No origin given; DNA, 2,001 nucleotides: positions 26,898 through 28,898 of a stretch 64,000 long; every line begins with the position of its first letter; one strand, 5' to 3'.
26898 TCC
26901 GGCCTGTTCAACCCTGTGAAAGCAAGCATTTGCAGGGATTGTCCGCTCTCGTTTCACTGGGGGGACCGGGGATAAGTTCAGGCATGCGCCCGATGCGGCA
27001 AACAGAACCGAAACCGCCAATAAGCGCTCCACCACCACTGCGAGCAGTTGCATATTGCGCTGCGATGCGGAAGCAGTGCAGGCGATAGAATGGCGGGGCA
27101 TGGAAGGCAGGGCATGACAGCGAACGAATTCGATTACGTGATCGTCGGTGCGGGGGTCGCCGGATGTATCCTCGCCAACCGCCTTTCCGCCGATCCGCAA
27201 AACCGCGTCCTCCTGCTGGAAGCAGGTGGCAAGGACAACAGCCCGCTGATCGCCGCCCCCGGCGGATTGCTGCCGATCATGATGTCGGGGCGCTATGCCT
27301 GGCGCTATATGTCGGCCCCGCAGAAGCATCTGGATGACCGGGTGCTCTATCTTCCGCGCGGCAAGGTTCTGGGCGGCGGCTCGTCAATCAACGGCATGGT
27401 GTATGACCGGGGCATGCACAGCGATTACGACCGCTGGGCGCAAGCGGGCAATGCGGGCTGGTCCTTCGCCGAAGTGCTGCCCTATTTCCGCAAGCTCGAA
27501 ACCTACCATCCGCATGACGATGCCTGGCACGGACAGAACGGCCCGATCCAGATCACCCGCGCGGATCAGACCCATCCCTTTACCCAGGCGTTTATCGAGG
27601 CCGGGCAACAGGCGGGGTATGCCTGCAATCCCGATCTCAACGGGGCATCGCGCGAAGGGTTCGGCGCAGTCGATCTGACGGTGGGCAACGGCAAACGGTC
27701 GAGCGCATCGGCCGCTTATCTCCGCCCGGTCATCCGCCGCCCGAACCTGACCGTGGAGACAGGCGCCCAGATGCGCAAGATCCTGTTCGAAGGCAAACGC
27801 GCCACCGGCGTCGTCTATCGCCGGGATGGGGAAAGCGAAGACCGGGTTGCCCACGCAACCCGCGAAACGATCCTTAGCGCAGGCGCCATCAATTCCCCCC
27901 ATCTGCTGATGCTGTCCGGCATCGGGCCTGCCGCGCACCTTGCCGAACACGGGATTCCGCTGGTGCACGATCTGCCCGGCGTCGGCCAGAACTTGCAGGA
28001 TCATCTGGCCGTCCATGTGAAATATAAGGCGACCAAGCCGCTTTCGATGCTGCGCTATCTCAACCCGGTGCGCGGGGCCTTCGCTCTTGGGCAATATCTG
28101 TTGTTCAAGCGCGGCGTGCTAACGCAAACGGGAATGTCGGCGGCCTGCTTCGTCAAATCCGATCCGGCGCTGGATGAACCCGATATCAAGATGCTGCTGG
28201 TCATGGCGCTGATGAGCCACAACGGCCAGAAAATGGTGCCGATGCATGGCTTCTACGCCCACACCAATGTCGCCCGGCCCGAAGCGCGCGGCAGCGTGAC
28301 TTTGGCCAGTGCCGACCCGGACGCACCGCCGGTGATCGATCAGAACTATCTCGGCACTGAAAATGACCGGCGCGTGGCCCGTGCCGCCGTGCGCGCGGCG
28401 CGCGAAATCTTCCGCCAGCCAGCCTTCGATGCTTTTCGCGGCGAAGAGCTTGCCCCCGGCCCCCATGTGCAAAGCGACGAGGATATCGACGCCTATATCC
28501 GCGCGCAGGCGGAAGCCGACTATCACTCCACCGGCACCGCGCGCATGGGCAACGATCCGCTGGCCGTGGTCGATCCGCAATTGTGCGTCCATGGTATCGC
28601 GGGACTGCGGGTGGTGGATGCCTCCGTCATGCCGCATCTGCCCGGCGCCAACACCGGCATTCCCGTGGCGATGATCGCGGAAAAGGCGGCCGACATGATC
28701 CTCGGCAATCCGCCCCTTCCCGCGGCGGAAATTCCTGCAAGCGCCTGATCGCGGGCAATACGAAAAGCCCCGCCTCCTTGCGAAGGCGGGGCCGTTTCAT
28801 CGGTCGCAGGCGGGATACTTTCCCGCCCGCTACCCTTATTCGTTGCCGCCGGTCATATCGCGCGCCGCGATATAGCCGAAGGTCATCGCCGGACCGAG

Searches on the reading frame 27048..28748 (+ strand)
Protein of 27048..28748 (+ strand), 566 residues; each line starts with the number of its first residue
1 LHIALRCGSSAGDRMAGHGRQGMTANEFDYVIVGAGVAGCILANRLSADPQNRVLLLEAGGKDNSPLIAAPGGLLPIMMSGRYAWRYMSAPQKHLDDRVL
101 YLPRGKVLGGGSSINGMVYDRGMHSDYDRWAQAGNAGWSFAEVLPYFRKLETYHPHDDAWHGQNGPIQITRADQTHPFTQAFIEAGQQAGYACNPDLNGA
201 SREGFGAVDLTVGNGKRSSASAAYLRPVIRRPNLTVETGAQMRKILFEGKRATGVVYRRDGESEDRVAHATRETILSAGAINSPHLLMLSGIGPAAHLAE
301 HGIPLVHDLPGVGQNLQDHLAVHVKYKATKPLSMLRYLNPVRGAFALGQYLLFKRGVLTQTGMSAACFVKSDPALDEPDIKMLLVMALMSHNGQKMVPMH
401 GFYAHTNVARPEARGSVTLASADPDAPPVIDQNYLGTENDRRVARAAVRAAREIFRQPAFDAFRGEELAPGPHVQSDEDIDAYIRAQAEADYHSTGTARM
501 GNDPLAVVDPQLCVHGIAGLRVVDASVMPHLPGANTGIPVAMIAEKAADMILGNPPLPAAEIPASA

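Call 21: search_protein_families(library=pfam, proteins=[window:27048-28748:+], max_evalue=0.001)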
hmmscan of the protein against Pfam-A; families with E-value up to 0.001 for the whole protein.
window:27048-28748:+ (566 aa): 5 families
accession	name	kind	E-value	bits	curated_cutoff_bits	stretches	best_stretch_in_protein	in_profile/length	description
PF00732.25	GMC_oxred_N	-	8.1e-57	193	23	1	28-320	1-217/218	GMC oxidoreductase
PF05199.19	GMC_oxred_C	-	1.1e-40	139.9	24.6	1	411-544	1-139/139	GMC oxidoreductase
PF00890.30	FAD_binding_2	-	3.4e-06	26.9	20.4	0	29-74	1-45/414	FAD binding domain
PF05834.18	Lycopene_cycl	-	0.00036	20.1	23.4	1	29-61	1-34/380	Lycopene cyclase protein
PF13450.12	NAD_binding_8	-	0.00053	20.6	21.9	0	32-60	1-28/68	NAD(P)-binding Rossmann-like domain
